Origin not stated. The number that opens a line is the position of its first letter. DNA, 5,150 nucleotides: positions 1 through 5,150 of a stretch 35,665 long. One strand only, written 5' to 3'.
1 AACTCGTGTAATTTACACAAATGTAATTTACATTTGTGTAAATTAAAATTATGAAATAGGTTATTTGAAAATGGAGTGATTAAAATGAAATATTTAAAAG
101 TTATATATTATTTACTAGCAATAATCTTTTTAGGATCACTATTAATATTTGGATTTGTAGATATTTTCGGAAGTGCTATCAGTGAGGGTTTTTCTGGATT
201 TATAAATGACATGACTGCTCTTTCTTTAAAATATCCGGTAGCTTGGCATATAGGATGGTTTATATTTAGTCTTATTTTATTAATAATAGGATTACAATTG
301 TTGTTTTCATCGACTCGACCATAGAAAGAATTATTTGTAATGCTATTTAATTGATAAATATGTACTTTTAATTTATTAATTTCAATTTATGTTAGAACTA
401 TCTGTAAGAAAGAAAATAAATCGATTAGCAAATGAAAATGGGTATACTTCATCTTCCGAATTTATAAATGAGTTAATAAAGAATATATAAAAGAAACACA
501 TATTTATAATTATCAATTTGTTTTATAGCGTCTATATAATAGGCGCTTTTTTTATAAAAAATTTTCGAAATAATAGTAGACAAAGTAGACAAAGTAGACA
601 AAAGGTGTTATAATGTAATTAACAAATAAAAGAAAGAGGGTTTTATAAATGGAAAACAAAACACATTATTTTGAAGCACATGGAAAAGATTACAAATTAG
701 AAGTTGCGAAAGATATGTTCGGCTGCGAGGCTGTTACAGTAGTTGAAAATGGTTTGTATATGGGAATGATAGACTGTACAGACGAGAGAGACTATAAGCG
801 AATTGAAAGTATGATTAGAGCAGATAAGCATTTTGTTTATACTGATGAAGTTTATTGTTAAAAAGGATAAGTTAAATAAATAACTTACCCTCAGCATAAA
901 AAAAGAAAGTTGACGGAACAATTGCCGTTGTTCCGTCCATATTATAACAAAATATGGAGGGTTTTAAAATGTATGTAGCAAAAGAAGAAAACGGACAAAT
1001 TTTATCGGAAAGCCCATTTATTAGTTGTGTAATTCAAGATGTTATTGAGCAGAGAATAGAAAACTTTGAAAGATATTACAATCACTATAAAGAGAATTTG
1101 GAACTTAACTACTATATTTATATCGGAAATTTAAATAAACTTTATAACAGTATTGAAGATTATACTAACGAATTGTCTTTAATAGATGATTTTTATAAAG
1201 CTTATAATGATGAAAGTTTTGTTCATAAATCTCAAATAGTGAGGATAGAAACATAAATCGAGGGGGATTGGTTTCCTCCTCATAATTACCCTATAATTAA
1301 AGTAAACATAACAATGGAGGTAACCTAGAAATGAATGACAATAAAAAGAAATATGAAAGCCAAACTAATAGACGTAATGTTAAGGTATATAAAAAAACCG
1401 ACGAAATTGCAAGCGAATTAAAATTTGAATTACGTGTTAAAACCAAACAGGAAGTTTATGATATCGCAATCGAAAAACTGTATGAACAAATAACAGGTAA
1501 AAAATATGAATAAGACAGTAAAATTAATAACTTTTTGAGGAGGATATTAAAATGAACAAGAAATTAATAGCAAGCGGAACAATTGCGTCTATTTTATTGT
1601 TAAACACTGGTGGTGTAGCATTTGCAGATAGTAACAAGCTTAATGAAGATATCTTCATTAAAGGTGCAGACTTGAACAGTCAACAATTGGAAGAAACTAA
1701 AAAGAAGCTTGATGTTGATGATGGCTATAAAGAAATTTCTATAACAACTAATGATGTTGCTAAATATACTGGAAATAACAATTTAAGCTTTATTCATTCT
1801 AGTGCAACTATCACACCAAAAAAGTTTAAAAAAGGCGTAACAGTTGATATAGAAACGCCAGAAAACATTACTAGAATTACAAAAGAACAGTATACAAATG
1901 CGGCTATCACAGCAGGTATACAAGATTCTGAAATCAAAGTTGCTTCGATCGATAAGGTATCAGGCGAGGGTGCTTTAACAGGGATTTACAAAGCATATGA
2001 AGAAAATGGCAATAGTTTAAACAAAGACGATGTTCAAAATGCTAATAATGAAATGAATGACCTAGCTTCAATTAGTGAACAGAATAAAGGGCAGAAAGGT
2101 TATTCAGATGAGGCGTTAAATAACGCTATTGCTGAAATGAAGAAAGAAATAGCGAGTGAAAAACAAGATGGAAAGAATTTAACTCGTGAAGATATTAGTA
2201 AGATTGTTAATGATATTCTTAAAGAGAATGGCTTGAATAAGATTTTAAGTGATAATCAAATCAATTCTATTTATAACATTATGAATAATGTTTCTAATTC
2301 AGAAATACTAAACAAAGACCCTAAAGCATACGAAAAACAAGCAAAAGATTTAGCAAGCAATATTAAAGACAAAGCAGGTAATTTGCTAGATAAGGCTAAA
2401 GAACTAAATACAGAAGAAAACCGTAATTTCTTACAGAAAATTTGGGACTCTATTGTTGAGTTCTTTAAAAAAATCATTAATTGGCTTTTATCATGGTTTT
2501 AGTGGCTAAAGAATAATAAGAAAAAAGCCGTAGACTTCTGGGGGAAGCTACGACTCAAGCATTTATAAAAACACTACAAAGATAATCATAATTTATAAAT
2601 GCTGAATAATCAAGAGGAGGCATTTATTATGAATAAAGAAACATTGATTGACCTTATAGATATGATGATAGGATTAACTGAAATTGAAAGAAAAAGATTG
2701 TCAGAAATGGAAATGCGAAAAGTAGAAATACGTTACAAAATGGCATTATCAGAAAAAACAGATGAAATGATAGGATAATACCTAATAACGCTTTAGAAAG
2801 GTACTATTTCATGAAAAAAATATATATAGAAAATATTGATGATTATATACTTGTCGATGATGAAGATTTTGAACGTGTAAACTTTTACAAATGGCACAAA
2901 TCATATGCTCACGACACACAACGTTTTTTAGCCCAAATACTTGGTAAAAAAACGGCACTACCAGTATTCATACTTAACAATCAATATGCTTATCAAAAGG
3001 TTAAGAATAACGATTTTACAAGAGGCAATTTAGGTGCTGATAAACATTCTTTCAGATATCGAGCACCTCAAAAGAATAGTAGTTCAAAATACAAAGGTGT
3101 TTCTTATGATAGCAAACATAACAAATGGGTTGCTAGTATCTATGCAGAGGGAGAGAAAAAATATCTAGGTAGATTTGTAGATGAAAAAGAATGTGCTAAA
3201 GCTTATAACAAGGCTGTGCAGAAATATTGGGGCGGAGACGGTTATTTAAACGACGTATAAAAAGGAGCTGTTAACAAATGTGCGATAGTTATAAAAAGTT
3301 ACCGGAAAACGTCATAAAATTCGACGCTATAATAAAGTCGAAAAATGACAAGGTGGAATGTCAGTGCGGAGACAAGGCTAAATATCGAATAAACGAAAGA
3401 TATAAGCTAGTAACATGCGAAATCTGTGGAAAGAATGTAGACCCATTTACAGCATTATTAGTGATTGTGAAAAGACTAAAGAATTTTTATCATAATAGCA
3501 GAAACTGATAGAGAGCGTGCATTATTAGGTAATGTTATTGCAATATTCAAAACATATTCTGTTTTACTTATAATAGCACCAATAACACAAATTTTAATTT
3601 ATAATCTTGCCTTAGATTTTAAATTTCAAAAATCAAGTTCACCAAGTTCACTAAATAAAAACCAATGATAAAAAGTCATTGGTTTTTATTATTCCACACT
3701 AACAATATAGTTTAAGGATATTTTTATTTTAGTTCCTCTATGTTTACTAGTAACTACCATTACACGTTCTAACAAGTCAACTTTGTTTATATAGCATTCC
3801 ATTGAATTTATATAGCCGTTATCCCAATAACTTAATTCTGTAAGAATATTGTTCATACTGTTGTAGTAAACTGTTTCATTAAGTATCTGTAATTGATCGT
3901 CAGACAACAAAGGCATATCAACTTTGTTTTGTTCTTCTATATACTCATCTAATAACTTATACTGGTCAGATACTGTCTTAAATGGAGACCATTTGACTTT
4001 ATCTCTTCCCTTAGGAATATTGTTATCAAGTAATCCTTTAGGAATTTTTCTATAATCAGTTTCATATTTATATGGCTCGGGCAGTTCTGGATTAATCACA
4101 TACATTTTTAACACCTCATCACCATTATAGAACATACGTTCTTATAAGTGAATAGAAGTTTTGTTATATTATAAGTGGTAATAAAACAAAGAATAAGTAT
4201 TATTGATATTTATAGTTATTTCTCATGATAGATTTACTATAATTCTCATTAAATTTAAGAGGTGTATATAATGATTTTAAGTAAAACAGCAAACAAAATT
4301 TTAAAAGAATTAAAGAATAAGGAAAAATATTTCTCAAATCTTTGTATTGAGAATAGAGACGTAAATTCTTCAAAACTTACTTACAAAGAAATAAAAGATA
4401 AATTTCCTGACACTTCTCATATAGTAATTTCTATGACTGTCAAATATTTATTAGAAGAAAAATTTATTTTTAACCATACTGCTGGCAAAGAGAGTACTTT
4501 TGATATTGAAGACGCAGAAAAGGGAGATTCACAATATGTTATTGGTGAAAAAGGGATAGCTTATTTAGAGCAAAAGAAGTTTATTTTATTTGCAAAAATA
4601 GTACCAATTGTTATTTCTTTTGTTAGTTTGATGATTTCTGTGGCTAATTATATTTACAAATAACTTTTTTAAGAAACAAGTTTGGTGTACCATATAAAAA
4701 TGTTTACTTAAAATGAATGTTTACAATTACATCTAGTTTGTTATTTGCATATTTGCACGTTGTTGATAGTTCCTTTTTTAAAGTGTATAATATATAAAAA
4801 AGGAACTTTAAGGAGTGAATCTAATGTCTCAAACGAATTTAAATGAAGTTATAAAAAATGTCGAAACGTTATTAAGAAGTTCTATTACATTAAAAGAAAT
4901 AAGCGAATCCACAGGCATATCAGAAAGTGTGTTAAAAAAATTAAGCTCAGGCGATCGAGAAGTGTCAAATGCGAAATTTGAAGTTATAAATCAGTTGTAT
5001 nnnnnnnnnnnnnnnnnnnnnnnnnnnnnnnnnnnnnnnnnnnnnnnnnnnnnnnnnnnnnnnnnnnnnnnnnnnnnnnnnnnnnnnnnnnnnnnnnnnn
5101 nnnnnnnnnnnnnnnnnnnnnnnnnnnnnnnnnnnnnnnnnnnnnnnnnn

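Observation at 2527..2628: The same ~100-bp leader (hairpin + 15-mer + inverted-repeat-bracketed -10 + SD) precedes two unrelated genes 33 kb apart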

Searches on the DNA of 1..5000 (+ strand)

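Call 9: search_dna_similar(query=window:1-5000:+, collection=plasmids, mode=near, max_rows=25)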
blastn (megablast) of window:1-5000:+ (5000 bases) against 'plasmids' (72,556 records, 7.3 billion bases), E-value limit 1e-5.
Records with a match: 110; places in all: 126; records where one place covers at least 80% of the query: 26.
Best place of each record, by identity: >=99% 13; 95-99% 20; 90-95% 45; 80-90% 26; 60-80% 6.
By first word of the organism name: Staphylococcus 109; Klebsiella 1.
By predicted mobility (MOB-suite, as given by PLSDB): mobilizable 52; conjugative 33; non-mobilizable 25.
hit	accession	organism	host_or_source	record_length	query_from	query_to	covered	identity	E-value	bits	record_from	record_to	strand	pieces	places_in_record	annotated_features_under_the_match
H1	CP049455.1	Staphylococcus aureus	Homo sapiens,blood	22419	1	5000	100%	100.0%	0e+0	9228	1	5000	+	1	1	DUF1002 domain-containing protein | AP2 domain-containing protein | YolD-like family protein | translation initiation factor eIF-2B | hypothetical protein (x5)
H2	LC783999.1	Staphylococcus aureus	-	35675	1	5000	100%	99.9%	0e+0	9217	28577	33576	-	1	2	hypothetical protein (x11) | YolD-like family protein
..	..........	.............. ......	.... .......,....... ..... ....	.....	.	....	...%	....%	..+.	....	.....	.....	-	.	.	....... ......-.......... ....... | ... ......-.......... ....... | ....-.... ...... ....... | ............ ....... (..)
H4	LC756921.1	Staphylococcus aureus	-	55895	1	5000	100%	99.5%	0e+0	9060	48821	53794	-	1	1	predicted secreted protein, DUF1002 domain-containing protein | transcriptional regulator, AP2 domain-containing protein | ATPase component, YolD-like protein | glutamine cyclotransferase | predicted 3'-5' exonuclease PolB domain-containing protein | and 7 other names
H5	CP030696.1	Staphylococcus aureus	Homo sapiens,blood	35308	1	5000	93%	100.0%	0e+0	8542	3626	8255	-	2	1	DUF1002 domain-containing protein | AP2 domain-containing protein | YolD-like family protein | hypothetical protein (x6)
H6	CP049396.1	Staphylococcus aureus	Homo sapiens,blood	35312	1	5000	93%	100.0%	0e+0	8542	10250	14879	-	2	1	DUF1002 domain-containing protein | AP2 domain-containing protein | YolD-like family protein | hypothetical protein (x6)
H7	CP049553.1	Staphylococcus aureus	Homo sapiens,blood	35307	1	5000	93%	100.0%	0e+0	8542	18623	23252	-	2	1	DUF1002 domain-containing protein | AP2 domain-containing protein | YolD-like family protein | hypothetical protein (x6)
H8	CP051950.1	Staphylococcus aureus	Homo sapiens,blood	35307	1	5000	93%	100.0%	0e+0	8542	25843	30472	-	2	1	DUF1002 domain-containing protein | AP2 domain-containing protein | YolD-like family protein | hypothetical protein (x6)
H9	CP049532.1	Staphylococcus aureus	Homo sapiens,blood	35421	1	5000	93%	99.7%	0e+0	8471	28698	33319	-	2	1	DUF1002 domain-containing protein | AP2 domain-containing protein | YolD-like family protein | hypothetical protein (x6)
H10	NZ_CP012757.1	Staphylococcus aureus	Homo sapiens,Culture,Clinical specimen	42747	1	5000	89%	97.9%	0e+0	7652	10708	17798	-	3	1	hypothetical protein (x9) | DUF1002 domain-containing protein | type II CAAX endopeptidase family protein | AP2 domain-containing protein | YolD-like family protein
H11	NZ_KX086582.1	Staphylococcus aureus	-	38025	1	5000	93%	93.2%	0e+0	6813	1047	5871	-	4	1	DUF1002 domain-containing protein | AP2 domain-containing protein | YolD-like family protein | hypothetical protein (x8)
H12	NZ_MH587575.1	Staphylococcus aureus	-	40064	1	5000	93%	93.2%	0e+0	6813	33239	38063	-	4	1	DUF1002 domain-containing protein | AP2 domain-containing protein | YolD-like family protein | hypothetical protein (x8)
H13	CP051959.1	Staphylococcus aureus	Homo sapiens,blood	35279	323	5000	86%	100.0%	0e+0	7947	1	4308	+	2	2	DUF1002 domain-containing protein | AP2 domain-containing protein | YolD-like family protein | hypothetical protein (x4)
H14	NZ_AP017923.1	Staphylococcus aureus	Homo sapiens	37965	1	5000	87%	98.8%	0e+0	7749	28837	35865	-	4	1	hypothetical protein (x9) | DUF1002 domain-containing protein | type II CAAX endopeptidase family protein | AP2 domain-containing protein | YolD-like family protein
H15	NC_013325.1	Staphylococcus aureus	-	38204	1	5000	87%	98.8%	0e+0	7744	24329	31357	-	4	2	hypothetical protein (x9) | DUF1002 domain-containing protein | type II CAAX endopeptidase family protein | AP2 domain-containing protein | YolD-like family protein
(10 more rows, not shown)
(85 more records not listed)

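Call 14: search_dna_similar(query=window:2515-2632:+, collection=plasmids, mode=distant, max_rows=60, rows=spread, max_evalue=0.01)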
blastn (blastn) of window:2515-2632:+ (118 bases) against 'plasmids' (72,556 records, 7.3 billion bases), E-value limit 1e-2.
Records with a match: 114; places in all: 147; records where one place covers at least 80% of the query: 112.
Best place of each record, by identity: >=99% 34; 95-99% 56; 90-95% 3; 80-90% 3; 60-80% 18.
By first word of the organism name: Staphylococcus 113; Klebsiella 1.
By predicted mobility (MOB-suite, as given by PLSDB): mobilizable 52; conjugative 40; non-mobilizable 22.
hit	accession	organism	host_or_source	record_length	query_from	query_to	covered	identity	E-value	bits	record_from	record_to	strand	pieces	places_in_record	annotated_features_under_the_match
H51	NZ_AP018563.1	Staphylococcus argenteus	Homo sapiens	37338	1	118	100%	100.0%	2e-53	214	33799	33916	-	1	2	hypothetical protein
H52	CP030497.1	Staphylococcus aureus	Homo sapiens,blood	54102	1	118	100%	100.0%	2e-53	214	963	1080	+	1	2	none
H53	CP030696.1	Staphylococcus aureus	Homo sapiens,blood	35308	1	118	100%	100.0%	2e-53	214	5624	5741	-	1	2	none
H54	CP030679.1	Staphylococcus aureus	Homo sapiens,blood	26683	1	118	100%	100.0%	2e-53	214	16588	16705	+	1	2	none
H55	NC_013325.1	Staphylococcus aureus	-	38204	1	118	100%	100.0%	2e-53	214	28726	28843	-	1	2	hypothetical protein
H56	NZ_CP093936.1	Staphylococcus aureus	Homo sapiens,skin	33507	1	118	100%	100.0%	2e-53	214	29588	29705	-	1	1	hypothetical protein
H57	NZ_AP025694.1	Staphylococcus aureus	-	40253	1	118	100%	100.0%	2e-53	214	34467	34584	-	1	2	hypothetical protein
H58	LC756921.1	Staphylococcus aureus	-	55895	1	118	100%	100.0%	2e-53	214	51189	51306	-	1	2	hypothetical protein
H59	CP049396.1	Staphylococcus aureus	Homo sapiens,blood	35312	1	118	100%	100.0%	2e-53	214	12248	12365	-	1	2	hypothetical protein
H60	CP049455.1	Staphylococcus aureus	Homo sapiens,blood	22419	1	118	100%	100.0%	2e-53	214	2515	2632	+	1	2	hypothetical protein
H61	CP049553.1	Staphylococcus aureus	Homo sapiens,blood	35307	1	118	100%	100.0%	2e-53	214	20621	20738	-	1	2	hypothetical protein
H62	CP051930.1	Staphylococcus aureus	Homo sapiens,blood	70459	1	118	100%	100.0%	2e-53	214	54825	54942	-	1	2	hypothetical protein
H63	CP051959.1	Staphylococcus aureus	Homo sapiens,blood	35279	1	118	100%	100.0%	2e-53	214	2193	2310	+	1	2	hypothetical protein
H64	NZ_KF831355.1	Staphylococcus aureus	NARSA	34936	1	118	100%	100.0%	2e-53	214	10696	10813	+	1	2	hypothetical protein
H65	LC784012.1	Staphylococcus aureus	-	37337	1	118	100%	100.0%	2e-53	214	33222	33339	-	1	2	hypothetical protein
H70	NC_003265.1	Staphylococcus aureus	-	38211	1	118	100%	96.6%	6e-48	196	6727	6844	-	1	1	hypothetical protein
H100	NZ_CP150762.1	Staphylococcus aureus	Environment of nosocomial settings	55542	7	118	95%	85.8%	9e-27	125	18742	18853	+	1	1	hypothetical protein (x2)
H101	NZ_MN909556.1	Staphylococcus saprophyticus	-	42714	4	118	97%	78.8%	8e-15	87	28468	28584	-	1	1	hypothetical protein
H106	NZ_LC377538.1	Staphylococcus aureus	-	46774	5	117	96%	76.0%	1e-13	83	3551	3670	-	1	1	hypothetical protein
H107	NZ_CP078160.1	Staphylococcus haemolyticus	cell culture,urine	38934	9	118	93%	77.4%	1e-11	76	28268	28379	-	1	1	hypothetical protein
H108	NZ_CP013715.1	Staphylococcus equorum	cell,Saeu-jeotgal, salted fermented food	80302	3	111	92%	75.2%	7e-9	67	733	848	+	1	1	none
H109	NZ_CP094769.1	Staphylococcus aureus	Cattle,milk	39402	8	111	88%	78.7%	6e-10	71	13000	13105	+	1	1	none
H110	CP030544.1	Staphylococcus aureus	Homo sapiens,nares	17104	40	117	66%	78.5%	1e-6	60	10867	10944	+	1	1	none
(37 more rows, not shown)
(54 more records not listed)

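Call 17: get_annotated_region(hit=H70, flank=2500)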
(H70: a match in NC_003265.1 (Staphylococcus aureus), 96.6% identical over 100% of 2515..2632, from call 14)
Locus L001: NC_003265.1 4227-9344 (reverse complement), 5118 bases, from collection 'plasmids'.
description: Staphylococcus aureus plasmid unnamed, complete sequence
organism: Staphylococcus aureus (NCBI taxid 1280)
taxonomy: Bacteria; Bacillota; Bacilli; Bacillales; Staphylococcaceae; Staphylococcus; Staphylococcus aureus
host: -; source: -; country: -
typing (MOB-suite, as given by PLSDB): mobilizable; replicon rep_cluster_1017,rep_cluster_155
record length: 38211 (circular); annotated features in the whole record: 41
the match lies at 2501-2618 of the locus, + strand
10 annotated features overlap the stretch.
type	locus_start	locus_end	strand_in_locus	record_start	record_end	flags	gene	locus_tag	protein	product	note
CDS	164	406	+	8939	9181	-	-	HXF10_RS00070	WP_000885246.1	ribbon-helix-helix domain-containing protein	-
CDS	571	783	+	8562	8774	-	-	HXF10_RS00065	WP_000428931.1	hypothetical protein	-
CDS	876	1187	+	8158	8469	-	-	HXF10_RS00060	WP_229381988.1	hypothetical protein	-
CDS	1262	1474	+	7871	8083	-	-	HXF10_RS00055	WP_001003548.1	hypothetical protein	-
CDS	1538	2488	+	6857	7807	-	-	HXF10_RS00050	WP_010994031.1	DUF1002 domain-containing protein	-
CDS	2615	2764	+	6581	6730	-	-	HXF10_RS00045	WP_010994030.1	hypothetical protein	-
CDS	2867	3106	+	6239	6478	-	-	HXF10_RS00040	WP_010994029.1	hypothetical protein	-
CDS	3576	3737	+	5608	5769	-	-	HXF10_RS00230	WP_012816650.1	hypothetical protein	-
predicted_resistance_gene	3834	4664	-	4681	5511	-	etb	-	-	exfoliative toxin B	predicted by amrfinderplus; class ; identity 100.0%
CDS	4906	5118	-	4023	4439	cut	-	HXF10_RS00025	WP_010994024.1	YolD-like family protein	-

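Call 18: get_annotated_region(hit=H101, flank=2500)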
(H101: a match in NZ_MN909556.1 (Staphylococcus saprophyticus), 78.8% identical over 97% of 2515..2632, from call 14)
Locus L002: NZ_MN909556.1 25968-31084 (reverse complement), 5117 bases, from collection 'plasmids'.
description: Staphylococcus saprophyticus strain 1005578 plasmid p1005578_vga, complete sequence
organism: Staphylococcus saprophyticus (NCBI taxid 29385)
taxonomy: Bacteria; Bacillota; Bacilli; Bacillales; Staphylococcaceae; Staphylococcus; Staphylococcus saprophyticus
host: -; source: -; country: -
typing (MOB-suite, as given by PLSDB): conjugative; replicon rep_cluster_765; relaxase MOBP; mating-pair formation MPF_T
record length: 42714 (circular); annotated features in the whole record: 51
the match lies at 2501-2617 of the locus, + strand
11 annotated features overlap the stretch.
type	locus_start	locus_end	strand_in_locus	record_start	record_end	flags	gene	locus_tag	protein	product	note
CDS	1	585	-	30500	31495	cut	-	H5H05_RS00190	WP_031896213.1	replication initiator protein A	-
CDS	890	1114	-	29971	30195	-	-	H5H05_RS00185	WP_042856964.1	hypothetical protein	-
CDS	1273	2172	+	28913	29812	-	-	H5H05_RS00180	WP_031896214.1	ParA family protein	-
CDS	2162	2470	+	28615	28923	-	-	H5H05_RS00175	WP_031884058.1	hypothetical protein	-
CDS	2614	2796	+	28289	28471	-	-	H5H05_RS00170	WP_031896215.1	hypothetical protein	-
CDS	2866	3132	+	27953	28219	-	-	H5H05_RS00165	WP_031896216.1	hypothetical protein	-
CDS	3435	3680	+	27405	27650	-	-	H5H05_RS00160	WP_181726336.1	hypothetical protein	-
CDS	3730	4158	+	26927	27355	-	-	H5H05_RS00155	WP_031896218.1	MarR family transcriptional regulator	-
CDS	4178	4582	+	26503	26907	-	-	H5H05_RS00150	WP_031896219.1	hypothetical protein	-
CDS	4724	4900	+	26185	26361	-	-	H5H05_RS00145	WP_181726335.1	hypothetical protein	-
CDS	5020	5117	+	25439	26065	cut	-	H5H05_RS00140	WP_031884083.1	recombinase family protein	GO:0006310 - DNA recombination [Evidence IEA]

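Call 19: get_annotated_region(hit=H108, flank=2500)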
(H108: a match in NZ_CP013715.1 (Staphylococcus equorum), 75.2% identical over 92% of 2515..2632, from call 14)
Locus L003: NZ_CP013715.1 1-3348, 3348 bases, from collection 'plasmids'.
description: Staphylococcus equorum strain C2014 plasmid pC2014-1, complete sequence
organism: Staphylococcus equorum (NCBI taxid 246432)
taxonomy: Bacteria; Bacillota; Bacilli; Bacillales; Staphylococcaceae; Staphylococcus; Staphylococcus equorum
host: -; source: cell,Saeu-jeotgal, salted fermented food; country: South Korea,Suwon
typing (MOB-suite, as given by PLSDB): mobilizable; replicon rep_cluster_1216; relaxase MOBP
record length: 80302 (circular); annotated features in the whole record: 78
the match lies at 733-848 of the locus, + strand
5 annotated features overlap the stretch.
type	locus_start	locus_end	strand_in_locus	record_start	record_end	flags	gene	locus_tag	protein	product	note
CDS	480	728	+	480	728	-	-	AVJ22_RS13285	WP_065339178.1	CopG family transcriptional regulator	-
CDS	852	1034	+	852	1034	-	-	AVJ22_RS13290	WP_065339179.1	hypothetical protein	-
CDS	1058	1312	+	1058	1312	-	-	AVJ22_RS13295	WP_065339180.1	hypothetical protein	-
CDS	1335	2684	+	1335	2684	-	-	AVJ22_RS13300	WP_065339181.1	toll/interleukin-1 receptor domain-containing protein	GO:0007165 - signal transduction [Evidence IEA]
CDS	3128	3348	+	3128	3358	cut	-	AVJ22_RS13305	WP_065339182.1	hypothetical protein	-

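Call 20: get_annotated_region(hit=H100, flank=2000)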
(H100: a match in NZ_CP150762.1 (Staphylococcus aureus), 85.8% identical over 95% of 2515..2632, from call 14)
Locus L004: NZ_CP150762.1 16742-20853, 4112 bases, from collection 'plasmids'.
description: Staphylococcus aureus strain TUM22173 plasmid unnamed1, complete sequence
organism: Staphylococcus aureus (NCBI taxid 1280)
taxonomy: Bacteria; Bacillota; Bacilli; Bacillales; Staphylococcaceae; Staphylococcus; Staphylococcus aureus
host: -; source: Environment of nosocomial settings; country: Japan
typing (MOB-suite, as given by PLSDB): non-mobilizable
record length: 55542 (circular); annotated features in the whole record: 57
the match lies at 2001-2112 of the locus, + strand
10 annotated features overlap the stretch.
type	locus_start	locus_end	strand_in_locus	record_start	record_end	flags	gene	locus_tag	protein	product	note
CDS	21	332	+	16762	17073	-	-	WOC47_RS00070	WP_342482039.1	hypothetical protein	-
CDS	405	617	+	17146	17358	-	-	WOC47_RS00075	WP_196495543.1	hypothetical protein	-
CDS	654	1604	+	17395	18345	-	-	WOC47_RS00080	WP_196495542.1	DUF1002 domain-containing protein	-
CDS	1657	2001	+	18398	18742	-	-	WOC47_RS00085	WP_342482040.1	hypothetical protein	-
CDS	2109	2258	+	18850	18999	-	-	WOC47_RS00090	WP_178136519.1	hypothetical protein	-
CDS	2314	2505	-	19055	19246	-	-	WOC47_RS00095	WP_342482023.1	hypothetical protein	-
CDS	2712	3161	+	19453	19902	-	-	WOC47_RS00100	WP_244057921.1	AP2 domain-containing protein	GO:0006355 - regulation of DNA-templated transcription [Evidence IEA]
CDS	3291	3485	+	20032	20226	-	-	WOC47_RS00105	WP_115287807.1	hypothetical protein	-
CDS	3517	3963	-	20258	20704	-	-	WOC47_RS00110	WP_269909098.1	YolD-like family protein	-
CDS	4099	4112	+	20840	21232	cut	-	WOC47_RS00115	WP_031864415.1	hypothetical protein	-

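Call 21: get_annotated_region(hit=H106, flank=2000)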
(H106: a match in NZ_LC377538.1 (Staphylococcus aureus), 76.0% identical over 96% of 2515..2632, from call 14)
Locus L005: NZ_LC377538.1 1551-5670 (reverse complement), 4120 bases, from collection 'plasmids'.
description: Staphylococcus aureus strain NTUH_3874 plasmid pNTUH_3874, complete sequence
organism: Staphylococcus aureus (NCBI taxid 1280)
taxonomy: Bacteria; Bacillota; Bacilli; Bacillales; Staphylococcaceae; Staphylococcus; Staphylococcus aureus
host: -; source: -; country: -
typing (MOB-suite, as given by PLSDB): non-mobilizable
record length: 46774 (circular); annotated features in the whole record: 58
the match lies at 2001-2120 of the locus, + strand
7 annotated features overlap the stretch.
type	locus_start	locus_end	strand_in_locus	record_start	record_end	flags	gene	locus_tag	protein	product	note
CDS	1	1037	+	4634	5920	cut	-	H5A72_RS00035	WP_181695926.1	hypothetical protein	-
CDS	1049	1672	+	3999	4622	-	-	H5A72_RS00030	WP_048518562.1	hypothetical protein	-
CDS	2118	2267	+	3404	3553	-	-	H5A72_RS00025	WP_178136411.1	hypothetical protein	-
CDS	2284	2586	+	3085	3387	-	-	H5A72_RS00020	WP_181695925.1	hypothetical protein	-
CDS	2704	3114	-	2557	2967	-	-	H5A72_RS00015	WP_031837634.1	YolD-like family protein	-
CDS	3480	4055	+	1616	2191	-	-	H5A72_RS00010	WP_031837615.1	recombinase family protein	GO:0006310 - DNA recombination [Evidence IEA]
CDS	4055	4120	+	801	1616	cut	-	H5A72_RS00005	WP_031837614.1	CPBP family intramembrane glutamic endopeptidase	GO:0071586 - CAAX-box protein processing [Evidence IEA]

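Call 22: get_annotated_region(hit=H107, flank=2000)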
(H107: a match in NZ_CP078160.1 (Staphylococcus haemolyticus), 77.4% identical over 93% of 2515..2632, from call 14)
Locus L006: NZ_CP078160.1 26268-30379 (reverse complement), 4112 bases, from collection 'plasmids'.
description: Staphylococcus haemolyticus strain NY5 plasmid pNY5A, complete sequence
organism: Staphylococcus haemolyticus (NCBI taxid 1283)
taxonomy: Bacteria; Bacillota; Bacilli; Bacillales; Staphylococcaceae; Staphylococcus; Staphylococcus haemolyticus
host: -; source: cell culture,urine; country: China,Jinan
typing (MOB-suite, as given by PLSDB): non-mobilizable
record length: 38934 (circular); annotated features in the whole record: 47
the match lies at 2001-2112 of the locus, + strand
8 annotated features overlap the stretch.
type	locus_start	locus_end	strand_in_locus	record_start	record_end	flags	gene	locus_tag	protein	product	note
CDS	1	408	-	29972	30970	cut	-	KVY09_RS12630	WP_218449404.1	replication initiator protein A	-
CDS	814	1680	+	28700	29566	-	-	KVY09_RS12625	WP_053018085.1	ParA family protein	-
CDS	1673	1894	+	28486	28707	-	-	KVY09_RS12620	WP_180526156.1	hypothetical protein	-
CDS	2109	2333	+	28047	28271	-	-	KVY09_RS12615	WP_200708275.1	hypothetical protein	-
CDS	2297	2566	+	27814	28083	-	-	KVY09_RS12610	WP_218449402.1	hypothetical protein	-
CDS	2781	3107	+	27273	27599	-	-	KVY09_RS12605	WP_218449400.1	hypothetical protein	-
CDS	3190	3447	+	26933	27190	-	-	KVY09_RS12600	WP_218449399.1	hypothetical protein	-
CDS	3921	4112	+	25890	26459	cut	-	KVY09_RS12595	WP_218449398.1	recombinase family protein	GO:0006310 - DNA recombination [Evidence IEA]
